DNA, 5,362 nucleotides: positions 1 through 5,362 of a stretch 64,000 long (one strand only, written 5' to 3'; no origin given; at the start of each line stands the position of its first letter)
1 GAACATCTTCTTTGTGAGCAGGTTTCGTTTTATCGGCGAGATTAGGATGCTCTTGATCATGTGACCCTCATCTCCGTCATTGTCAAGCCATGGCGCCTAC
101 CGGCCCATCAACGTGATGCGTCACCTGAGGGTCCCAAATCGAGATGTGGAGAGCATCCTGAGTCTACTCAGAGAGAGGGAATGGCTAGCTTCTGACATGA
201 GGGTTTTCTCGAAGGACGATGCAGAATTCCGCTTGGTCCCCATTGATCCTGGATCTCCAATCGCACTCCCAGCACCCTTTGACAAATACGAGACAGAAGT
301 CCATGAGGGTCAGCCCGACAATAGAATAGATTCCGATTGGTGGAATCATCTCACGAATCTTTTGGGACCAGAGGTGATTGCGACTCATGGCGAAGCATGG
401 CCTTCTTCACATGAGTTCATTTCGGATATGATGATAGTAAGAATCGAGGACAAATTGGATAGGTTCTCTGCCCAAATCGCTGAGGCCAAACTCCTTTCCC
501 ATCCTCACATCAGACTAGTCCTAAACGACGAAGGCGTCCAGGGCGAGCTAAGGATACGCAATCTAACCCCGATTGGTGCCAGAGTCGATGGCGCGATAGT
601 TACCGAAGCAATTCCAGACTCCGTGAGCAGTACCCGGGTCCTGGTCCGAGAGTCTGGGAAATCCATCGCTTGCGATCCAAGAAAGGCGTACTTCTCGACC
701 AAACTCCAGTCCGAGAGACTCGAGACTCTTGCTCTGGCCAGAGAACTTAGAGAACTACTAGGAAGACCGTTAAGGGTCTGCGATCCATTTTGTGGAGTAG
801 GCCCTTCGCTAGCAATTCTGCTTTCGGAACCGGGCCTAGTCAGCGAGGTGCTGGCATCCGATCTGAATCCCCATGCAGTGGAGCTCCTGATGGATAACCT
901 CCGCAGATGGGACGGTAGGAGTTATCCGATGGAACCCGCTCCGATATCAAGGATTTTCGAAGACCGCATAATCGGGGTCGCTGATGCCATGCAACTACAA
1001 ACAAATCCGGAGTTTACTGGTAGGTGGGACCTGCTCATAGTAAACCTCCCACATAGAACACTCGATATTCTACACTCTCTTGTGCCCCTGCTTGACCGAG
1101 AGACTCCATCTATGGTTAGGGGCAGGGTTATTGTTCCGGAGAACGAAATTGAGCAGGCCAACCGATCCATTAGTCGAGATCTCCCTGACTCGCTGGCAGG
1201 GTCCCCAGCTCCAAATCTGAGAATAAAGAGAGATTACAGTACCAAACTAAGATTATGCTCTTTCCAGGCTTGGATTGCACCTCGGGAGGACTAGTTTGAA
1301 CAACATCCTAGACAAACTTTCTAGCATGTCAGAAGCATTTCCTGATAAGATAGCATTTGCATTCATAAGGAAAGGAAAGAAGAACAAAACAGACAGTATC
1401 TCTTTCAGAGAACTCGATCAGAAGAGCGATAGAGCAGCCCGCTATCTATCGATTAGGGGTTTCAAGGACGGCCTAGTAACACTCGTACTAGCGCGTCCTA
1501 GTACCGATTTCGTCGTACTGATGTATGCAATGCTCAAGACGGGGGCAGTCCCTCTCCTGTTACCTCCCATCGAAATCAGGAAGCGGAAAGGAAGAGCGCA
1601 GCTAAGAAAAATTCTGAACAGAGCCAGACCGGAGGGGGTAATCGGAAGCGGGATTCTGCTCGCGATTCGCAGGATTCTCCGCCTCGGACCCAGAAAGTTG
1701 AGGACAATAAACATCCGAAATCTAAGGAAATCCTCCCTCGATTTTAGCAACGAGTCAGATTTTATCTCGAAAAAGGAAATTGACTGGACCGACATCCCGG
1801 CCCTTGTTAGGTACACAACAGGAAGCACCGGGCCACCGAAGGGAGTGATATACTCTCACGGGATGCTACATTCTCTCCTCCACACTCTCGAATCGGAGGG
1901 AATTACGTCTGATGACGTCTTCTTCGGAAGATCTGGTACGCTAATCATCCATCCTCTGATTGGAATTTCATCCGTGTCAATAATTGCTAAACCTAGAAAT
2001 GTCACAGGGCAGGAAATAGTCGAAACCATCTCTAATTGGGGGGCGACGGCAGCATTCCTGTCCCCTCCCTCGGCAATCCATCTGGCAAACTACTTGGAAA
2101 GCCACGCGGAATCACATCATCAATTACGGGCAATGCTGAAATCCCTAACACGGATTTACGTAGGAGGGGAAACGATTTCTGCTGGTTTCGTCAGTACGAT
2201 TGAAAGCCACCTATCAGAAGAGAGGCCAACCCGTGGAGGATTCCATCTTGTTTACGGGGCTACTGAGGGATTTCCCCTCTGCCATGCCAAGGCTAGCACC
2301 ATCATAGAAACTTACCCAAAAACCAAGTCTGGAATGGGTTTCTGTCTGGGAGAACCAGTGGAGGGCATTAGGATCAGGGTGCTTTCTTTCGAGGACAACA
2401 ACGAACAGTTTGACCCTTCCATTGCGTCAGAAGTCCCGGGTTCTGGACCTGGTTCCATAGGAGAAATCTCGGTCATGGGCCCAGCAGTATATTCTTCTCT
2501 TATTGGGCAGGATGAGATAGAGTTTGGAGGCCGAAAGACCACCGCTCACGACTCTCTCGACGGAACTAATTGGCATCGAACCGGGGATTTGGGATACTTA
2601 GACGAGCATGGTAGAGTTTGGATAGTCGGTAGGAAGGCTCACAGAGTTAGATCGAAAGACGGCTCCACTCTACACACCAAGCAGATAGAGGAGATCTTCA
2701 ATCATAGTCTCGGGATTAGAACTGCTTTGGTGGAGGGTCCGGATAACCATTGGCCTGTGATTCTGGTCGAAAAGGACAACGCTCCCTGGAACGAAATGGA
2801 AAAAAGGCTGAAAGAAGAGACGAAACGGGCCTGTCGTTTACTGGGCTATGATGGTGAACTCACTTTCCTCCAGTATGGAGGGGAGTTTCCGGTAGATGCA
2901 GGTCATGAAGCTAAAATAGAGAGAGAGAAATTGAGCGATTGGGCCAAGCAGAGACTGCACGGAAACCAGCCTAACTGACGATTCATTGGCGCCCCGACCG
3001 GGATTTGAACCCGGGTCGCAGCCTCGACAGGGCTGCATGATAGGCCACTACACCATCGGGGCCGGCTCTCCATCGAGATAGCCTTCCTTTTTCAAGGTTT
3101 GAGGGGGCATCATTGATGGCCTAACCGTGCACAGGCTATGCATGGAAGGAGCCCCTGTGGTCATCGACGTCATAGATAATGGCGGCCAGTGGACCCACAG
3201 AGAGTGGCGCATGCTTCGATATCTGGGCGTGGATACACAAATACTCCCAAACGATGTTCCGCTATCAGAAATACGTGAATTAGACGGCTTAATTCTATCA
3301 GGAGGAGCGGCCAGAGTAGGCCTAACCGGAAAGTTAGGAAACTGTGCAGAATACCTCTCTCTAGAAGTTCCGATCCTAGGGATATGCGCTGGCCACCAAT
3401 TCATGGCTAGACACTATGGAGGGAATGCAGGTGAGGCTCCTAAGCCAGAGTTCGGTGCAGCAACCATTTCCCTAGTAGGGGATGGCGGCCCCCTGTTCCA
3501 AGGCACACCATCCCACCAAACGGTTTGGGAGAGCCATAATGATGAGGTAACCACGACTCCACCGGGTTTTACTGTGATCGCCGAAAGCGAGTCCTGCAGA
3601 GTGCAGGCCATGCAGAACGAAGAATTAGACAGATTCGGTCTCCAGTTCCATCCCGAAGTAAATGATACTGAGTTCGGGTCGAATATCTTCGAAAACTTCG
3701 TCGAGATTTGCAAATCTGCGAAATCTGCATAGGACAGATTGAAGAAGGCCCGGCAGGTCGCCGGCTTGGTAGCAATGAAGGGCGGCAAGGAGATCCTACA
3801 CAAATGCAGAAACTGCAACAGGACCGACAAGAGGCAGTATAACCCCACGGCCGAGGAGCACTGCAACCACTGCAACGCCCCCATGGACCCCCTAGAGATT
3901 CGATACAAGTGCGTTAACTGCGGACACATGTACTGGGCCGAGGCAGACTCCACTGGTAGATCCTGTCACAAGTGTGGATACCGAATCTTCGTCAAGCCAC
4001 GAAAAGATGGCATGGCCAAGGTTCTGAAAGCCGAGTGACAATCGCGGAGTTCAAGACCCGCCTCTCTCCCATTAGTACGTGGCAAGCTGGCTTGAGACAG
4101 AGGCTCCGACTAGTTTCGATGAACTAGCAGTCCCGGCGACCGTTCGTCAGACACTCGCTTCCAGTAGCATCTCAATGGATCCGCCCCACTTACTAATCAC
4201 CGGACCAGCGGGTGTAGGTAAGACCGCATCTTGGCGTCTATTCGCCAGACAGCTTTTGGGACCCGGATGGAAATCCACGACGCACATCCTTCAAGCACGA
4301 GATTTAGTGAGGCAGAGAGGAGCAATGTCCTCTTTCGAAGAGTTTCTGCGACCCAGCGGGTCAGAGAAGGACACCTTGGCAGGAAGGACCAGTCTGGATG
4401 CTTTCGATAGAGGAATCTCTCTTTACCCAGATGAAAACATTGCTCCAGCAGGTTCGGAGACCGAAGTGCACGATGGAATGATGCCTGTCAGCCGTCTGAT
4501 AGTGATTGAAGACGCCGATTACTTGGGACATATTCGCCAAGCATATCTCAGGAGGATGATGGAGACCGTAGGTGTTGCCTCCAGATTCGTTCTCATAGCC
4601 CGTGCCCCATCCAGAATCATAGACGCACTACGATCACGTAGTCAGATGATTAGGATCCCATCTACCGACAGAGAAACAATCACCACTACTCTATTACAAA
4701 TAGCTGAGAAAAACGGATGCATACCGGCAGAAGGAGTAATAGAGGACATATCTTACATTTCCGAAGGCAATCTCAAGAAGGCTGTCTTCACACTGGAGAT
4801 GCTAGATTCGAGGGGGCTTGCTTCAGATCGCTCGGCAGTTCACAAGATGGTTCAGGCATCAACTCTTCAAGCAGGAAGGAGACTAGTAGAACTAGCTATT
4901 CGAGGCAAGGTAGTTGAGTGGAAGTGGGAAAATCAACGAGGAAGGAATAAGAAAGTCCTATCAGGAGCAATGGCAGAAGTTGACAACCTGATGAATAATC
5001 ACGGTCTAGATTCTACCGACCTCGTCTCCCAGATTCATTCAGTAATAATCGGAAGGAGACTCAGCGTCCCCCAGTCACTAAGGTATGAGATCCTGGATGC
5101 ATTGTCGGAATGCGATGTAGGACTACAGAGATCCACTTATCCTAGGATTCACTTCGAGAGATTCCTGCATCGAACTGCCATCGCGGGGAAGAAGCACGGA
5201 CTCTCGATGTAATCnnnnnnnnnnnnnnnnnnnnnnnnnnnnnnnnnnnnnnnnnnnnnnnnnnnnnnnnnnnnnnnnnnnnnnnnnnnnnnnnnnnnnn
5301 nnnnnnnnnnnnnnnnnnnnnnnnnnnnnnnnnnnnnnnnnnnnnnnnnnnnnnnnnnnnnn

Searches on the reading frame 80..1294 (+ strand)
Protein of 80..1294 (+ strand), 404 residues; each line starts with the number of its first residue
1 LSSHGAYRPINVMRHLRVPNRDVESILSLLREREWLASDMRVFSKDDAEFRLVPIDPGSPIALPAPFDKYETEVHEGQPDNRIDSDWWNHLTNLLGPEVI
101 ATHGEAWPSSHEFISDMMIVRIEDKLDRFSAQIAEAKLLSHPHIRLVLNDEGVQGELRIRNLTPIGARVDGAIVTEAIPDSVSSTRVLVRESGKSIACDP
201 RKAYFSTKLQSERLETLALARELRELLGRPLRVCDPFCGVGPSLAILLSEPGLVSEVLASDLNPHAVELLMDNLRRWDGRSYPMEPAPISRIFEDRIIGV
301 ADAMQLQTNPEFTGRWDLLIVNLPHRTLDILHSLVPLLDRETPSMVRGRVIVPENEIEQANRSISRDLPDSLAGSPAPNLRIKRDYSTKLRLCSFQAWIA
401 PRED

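Call 27: search_protein_families(library=pfam, proteins=[window:80-1294:+], max_evalue=0.00001)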
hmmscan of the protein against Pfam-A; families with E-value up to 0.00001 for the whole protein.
window:80-1294:+ (404 aa): 2 families
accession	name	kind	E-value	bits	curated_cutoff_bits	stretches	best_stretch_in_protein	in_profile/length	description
PF02475.24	TRM5-TYW2_MTfase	-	1.3e-08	35.5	28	1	189-275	3-81/164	TRM5/TYW2 methyltransferase domain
PF25133.1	TYW2_N_2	-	7.2e-07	29.7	27.7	1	97-163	7-72/79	TYW2 N-terminal domain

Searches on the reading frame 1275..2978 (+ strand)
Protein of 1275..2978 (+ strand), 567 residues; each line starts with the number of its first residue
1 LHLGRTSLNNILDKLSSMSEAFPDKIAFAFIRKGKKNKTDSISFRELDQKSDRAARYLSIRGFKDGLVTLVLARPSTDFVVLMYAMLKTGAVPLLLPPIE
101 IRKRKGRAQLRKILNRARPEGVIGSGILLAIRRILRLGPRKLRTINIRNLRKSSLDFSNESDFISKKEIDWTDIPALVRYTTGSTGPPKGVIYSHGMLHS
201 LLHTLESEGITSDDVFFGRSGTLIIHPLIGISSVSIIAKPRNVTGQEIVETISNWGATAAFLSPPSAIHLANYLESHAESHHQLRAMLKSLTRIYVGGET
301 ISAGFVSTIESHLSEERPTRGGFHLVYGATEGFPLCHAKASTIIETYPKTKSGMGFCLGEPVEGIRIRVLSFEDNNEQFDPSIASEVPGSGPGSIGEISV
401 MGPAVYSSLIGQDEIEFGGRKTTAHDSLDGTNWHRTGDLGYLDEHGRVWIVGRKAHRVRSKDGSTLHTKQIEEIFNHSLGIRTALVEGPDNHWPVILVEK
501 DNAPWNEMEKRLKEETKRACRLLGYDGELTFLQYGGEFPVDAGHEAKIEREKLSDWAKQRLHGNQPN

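Call 27: search_protein_families(library=pfam, proteins=[window:1275-2978:+], max_evalue=0.00001)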
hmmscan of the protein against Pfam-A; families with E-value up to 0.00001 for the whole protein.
window:1275-2978:+ (567 aa): 1 family
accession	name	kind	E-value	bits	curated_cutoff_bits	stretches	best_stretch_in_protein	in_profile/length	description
PF00501.34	AMP-binding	-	1.2e-34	120.2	29.9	1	20-406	6-380/384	AMP-binding enzyme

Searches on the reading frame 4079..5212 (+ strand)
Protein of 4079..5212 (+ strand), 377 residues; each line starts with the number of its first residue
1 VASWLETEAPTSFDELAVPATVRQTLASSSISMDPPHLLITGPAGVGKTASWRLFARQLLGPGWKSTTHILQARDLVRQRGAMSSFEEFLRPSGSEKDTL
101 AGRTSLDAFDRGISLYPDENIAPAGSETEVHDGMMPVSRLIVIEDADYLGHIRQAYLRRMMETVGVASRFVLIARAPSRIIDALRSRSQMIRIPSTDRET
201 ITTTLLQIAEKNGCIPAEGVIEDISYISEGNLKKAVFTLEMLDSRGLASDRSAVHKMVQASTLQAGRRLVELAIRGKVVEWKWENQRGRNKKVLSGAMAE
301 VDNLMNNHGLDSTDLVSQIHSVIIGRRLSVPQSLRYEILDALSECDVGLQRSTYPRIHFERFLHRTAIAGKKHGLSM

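Call 27: search_protein_families(library=pfam, proteins=[window:4079-5212:+], max_evalue=0.00001)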
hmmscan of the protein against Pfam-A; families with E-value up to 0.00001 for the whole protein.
window:4079-5212:+ (377 aa): 1 family
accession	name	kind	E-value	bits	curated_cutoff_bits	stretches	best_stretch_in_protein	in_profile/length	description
PF08542.16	Rep_fac_C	-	4.3e-07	30.7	23.6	1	294-359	18-82/88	Replication factor C C-terminal domain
